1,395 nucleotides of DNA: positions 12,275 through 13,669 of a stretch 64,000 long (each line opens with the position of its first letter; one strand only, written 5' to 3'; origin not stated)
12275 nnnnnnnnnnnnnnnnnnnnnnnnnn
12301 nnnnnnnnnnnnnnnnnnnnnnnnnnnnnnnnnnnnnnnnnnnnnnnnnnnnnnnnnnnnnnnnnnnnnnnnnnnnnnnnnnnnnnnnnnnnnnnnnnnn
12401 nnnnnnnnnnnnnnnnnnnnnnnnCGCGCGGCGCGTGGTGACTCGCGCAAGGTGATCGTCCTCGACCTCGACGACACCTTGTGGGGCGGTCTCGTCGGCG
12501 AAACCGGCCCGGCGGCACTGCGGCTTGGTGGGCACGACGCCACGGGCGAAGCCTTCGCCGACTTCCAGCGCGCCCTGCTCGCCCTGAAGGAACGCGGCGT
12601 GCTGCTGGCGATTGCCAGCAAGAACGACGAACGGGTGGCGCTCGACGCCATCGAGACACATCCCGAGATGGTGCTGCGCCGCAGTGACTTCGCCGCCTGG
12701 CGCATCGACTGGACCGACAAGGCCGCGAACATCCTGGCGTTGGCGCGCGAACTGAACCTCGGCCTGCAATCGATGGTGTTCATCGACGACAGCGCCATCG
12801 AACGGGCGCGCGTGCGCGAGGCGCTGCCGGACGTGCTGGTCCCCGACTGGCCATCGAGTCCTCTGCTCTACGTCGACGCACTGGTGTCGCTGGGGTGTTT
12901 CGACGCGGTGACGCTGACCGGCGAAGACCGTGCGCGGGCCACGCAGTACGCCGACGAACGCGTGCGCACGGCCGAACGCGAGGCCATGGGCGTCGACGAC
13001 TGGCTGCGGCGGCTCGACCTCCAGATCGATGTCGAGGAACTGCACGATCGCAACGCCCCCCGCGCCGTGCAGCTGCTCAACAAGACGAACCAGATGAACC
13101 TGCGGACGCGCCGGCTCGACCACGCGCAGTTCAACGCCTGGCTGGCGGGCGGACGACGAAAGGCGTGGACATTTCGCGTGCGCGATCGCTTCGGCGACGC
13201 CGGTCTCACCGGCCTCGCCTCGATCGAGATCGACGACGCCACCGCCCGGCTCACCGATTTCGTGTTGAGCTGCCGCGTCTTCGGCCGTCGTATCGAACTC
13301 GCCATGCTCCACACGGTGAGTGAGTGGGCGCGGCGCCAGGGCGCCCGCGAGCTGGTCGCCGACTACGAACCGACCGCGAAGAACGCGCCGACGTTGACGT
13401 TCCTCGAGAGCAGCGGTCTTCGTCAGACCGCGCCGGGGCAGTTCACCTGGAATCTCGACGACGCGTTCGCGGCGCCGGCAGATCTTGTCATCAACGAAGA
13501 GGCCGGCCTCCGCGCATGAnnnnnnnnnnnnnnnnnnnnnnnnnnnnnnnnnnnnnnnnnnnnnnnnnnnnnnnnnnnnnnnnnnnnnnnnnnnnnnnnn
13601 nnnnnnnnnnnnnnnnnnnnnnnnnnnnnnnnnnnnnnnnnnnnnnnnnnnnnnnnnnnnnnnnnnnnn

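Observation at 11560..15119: ACP + FkbH-like loader + VOC + GNAT-like module inside an amino-sugar glycan operon: predicted unusual (glyceroyl/hydroxyacyl-type) acyl decoration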

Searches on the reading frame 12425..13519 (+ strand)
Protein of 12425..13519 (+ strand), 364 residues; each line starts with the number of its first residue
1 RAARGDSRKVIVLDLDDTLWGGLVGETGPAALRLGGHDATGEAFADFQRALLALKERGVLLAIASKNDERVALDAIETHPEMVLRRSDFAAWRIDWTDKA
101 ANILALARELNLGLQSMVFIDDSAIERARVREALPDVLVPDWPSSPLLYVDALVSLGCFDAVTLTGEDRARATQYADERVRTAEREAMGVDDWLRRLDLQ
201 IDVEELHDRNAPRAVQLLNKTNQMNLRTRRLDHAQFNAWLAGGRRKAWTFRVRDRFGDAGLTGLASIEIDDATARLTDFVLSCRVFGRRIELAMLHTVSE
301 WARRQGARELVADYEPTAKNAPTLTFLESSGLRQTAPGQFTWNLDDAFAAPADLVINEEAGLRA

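Call 32: search_dna_similar(query=window:12425-13519:+, collection=plasmids, mode=protein, max_rows=40, max_evalue=0.00001)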
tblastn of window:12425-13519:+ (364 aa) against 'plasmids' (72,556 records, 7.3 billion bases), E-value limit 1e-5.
Records with a match: 207; places in all: 210; records where one place covers at least 80% of the query: 196.
Best place of each record, by identity: <60% 207.
By first word of the organism name: Bacillus 52; Streptomyces 41; Sinorhizobium 40; Ralstonia 15; Clostridium 13; Rhodococcus 5; Rhizobium 5; Nocardia 3; Methylosinus 2; Burkholderia 2; and 25 more.
By predicted mobility (MOB-suite, as given by PLSDB): non-mobilizable 126; mobilizable 76; conjugative 5.
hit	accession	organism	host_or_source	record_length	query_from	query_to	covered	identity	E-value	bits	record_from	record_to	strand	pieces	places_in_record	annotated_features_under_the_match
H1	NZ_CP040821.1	Paroceanicella profunda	Cell culture,Deep seawater from Mariana ...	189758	2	353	97%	42.1%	8e-64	227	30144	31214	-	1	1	HAD-IIIC family phosphatase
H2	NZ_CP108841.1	Streptomyces chartreusis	-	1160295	1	361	99%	40.4%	3e-60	216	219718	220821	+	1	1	none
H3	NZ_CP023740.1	Methylosinus trichosporium OB3b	isolate,soil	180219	1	345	95%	41.2%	2e-61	220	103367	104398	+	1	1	HAD-IIIC family phosphatase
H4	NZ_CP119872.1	Methylosinus trichosporium OB3b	Whole Organism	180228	1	345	95%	41.2%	2e-61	220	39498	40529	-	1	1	HAD-IIIC family phosphatase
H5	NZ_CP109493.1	Streptomyces sp. NBC_01435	-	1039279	1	345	95%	40.6%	7e-65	230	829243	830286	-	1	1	record has no annotation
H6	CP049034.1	Rhodobacteraceae bacterium SC52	Apostichopus japonicus,pure ...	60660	1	345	95%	39.0%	8e-60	215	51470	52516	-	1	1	HAD-IIIC family phosphatase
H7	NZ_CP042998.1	Aquisphaera giovannonii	-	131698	1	344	95%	38.7%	5e-54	198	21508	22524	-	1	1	HAD-IIIC family phosphatase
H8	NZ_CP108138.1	Streptomyces sp. NBC_00184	-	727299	1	332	91%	39.9%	5e-60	216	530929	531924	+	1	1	HAD-IIIC family phosphatase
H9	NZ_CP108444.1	Streptomyces sp. NBC_01276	-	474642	1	336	92%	39.2%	2e-55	202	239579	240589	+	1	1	HAD-IIIC family phosphatase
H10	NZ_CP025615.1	Niveispirillum cyanobacteriorum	sing cell,cyanobacterial aggregates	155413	2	357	98%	36.9%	2e-63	226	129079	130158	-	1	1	HAD-IIIC family phosphatase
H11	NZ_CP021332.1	Maritalea myrionectae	pure culture,Lava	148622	2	352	96%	37.5%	7e-61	218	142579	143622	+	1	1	HAD-IIIC family phosphatase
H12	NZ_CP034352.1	Streptomyces sp. W1SF4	-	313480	1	336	92%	38.3%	2e-50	188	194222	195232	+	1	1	HAD-IIIC family phosphatase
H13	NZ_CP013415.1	Burkholderia ubonensis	soil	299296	5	349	95%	37.2%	4e-49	184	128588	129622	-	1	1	HAD-IIIC family phosphatase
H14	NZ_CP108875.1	Streptomyces sp. NBC_00826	-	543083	1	361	99%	34.7%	4e-50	187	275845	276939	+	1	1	HAD-IIIC family phosphatase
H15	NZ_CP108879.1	Streptomyces sp. NBC_00822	-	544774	1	361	99%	34.7%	4e-50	187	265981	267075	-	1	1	HAD-IIIC family phosphatase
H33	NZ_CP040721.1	Rhodococcus pyridinivorans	prokaryote,Quinoline-degrading ...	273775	2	331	91%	37.0%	5e-39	155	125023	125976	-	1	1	type I polyketide synthase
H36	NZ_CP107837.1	Streptomyces sp. NBC_00523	-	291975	1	332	91%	36.6%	4e-51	190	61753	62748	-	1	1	HAD-IIIC family phosphatase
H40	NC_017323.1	Sinorhizobium meliloti BL225C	-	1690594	2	357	98%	33.9%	2e-60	217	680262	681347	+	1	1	none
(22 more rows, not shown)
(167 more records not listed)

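Call 33: get_annotated_region(hit=H8, flank=6000)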
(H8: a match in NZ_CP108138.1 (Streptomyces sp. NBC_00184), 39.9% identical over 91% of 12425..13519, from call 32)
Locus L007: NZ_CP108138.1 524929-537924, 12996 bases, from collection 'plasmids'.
description: Streptomyces sp. NBC_00184 plasmid unnamed1, complete sequence
organism: Streptomyces sp. NBC_00184 (NCBI taxid 2975673)
taxonomy: Bacteria; Actinomycetota; Actinomycetes; Kitasatosporales; Streptomycetaceae; Streptomyces; Streptomyces sp. NBC 00184
host: -; source: -; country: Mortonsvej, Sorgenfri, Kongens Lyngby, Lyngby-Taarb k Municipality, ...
typing (MOB-suite, as given by PLSDB): non-mobilizable
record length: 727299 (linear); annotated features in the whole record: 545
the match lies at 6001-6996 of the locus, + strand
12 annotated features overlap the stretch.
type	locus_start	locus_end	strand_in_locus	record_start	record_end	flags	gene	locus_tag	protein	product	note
CDS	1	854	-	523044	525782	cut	-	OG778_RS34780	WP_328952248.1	AAA family ATPase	-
CDS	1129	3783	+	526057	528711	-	-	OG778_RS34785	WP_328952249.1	DUF6531 domain-containing protein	-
CDS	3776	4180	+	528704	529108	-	-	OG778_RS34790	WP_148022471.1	hypothetical protein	-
CDS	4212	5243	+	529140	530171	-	-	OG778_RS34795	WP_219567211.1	3-oxoacyl-ACP synthase III family protein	-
CDS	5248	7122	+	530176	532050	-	-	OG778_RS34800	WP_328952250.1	HAD-IIIC family phosphatase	-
CDS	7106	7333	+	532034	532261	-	-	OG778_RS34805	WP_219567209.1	acyl carrier protein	-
CDS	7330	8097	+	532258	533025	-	-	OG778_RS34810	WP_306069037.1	2-oxo acid dehydrogenase subunit E2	-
CDS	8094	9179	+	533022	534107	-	-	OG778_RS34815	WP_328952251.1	alpha/beta hydrolase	-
CDS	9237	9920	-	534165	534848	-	-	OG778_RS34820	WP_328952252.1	TetR/AcrR family transcriptional regulator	-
CDS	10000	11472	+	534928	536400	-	-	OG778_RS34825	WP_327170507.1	DHA2 family efflux MFS transporter permease subunit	GO:0009410 - response to xenobiotic stimulus [Evidence IEA]; GO:0006855 - xenobiotic transmembrane transport [Evidence ...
CDS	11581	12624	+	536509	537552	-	-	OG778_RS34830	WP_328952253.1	LLM class flavin-dependent oxidoreductase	-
CDS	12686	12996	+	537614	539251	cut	-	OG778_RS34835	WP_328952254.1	ABC transporter substrate-binding protein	-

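Call 34: get_annotated_region(hit=H36, flank=6000)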
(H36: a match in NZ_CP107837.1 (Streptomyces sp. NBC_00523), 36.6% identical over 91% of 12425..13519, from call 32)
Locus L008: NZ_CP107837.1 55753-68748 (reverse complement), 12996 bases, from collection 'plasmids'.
description: Streptomyces sp. NBC_00523 plasmid unnamed1, complete sequence
organism: Streptomyces sp. NBC_00523 (NCBI taxid 2975765)
taxonomy: Bacteria; Actinomycetota; Actinomycetes; Kitasatosporales; Streptomycetaceae; Streptomyces; Streptomyces sp. NBC 00523
host: -; source: -; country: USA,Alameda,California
typing (MOB-suite, as given by PLSDB): non-mobilizable
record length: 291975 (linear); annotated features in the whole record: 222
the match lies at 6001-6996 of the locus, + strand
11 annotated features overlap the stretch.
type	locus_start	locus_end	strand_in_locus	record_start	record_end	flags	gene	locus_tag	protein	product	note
CDS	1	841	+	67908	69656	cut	-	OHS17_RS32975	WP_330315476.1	acyl-CoA dehydrogenase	-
CDS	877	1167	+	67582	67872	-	-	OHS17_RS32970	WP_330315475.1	acyl carrier protein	-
CDS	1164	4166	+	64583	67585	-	-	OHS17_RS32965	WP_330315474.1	beta-ketoacyl synthase N-terminal-like domain-containing protein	-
CDS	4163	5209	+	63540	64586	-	-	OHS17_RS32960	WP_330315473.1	3-oxoacyl-ACP synthase III family protein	-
CDS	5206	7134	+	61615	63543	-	-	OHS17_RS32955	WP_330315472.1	HAD-IIIC family phosphatase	-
CDS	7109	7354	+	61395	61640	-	-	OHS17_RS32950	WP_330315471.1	acyl carrier protein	GO:0006633 - fatty acid biosynthetic process [Evidence IEA]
CDS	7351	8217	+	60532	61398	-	-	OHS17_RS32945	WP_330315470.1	4'-phosphopantetheinyl transferase superfamily protein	-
CDS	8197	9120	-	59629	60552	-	-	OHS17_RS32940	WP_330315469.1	AfsA-related hotdog domain-containing protein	-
CDS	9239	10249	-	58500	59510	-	-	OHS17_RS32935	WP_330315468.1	helix-turn-helix transcriptional regulator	GO:0006355 - regulation of DNA-templated transcription [Evidence IEA]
CDS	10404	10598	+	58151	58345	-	-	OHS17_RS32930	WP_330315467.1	hypothetical protein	-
CDS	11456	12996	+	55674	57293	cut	-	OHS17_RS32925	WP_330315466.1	acyl-CoA carboxylase subunit beta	-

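Call 35: get_annotated_region(hit=H33, flank=4000)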
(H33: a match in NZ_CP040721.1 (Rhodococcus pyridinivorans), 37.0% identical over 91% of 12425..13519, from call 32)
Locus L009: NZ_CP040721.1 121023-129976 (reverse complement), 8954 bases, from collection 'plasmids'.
description: Rhodococcus pyridinivorans strain YF3 plasmid unnamed2, complete sequence
organism: Rhodococcus pyridinivorans (NCBI taxid 103816)
taxonomy: Bacteria; Actinomycetota; Actinomycetes; Mycobacteriales; Nocardiaceae; Rhodococcus; Rhodococcus pyridinivorans
host: -; source: prokaryote,Quinoline-degrading denitrifying bioreactor; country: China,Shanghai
typing (MOB-suite, as given by PLSDB): non-mobilizable; replicon rep_cluster_261
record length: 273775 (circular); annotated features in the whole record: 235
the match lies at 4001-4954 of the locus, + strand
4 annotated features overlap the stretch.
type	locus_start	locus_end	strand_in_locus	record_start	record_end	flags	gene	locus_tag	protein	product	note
CDS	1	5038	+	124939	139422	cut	-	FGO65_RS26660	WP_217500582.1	type I polyketide synthase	-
CDS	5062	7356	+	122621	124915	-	-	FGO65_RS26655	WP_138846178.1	thioester reductase domain-containing protein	-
CDS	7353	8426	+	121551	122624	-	-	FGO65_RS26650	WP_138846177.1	alpha/beta fold hydrolase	-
CDS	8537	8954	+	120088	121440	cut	ccrA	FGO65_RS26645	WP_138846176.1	crotonyl-CoA carboxylase/reductase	-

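Call 78: get_annotated_region(hit=H40, flank=7000)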
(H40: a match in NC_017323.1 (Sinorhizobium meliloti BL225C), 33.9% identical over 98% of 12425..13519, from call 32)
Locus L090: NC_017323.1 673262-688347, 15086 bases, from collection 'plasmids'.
description: Sinorhizobium meliloti BL225C plasmid pSINMEB02, complete sequence
organism: Sinorhizobium meliloti BL225C (NCBI taxid 698936)
taxonomy: Bacteria; Pseudomonadota; Alphaproteobacteria; Hyphomicrobiales; Rhizobiaceae; Sinorhizobium; Sinorhizobium meliloti; Sinorhizobium meliloti BL225C
host: -; source: -; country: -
typing (MOB-suite, as given by PLSDB): mobilizable; relaxase MOBQ
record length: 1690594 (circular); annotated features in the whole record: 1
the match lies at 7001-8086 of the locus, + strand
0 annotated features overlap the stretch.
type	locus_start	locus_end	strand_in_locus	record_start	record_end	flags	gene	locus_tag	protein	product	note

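Call 79: get_annotated_region(hit=H3, flank=7000)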
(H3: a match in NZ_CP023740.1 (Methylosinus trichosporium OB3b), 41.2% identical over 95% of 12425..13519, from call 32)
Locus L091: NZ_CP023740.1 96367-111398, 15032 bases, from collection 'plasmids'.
description: Methylosinus trichosporium OB3b plasmid pOB3b3, complete sequence
organism: Methylosinus trichosporium OB3b (NCBI taxid 595536)
taxonomy: Bacteria; Pseudomonadota; Alphaproteobacteria; Hyphomicrobiales; Methylocystaceae; Methylosinus; Methylosinus trichosporium; Methylosinus trichosporium OB3b
host: -; source: isolate,soil; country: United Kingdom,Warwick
typing (MOB-suite, as given by PLSDB): non-mobilizable
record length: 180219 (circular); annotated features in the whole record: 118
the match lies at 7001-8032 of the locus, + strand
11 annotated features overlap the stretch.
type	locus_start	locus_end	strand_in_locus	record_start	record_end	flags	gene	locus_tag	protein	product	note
CDS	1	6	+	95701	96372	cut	-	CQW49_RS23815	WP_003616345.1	IS6 family transposase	-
CDS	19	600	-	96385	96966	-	-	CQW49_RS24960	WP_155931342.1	hypothetical protein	-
CDS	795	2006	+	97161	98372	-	-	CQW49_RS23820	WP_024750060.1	ISAs1 family transposase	-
CDS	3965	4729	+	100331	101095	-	-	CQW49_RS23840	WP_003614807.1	helix-turn-helix transcriptional regulator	GO:0006355 - regulation of DNA-templated transcription [Evidence IEA]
CDS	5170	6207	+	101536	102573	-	-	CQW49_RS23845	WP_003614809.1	3-oxoacyl-ACP synthase III family protein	-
CDS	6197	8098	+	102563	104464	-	-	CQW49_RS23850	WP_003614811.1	HAD-IIIC family phosphatase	-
CDS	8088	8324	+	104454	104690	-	-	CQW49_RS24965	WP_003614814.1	acyl carrier protein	-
CDS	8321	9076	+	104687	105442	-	-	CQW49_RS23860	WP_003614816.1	2-oxo acid dehydrogenase subunit E2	-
CDS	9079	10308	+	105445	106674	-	-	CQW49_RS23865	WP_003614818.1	FAD-dependent monooxygenase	-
CDS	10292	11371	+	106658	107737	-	-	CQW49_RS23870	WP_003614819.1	alpha/beta hydrolase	-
CDS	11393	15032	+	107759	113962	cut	-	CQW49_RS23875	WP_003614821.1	type I polyketide synthase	-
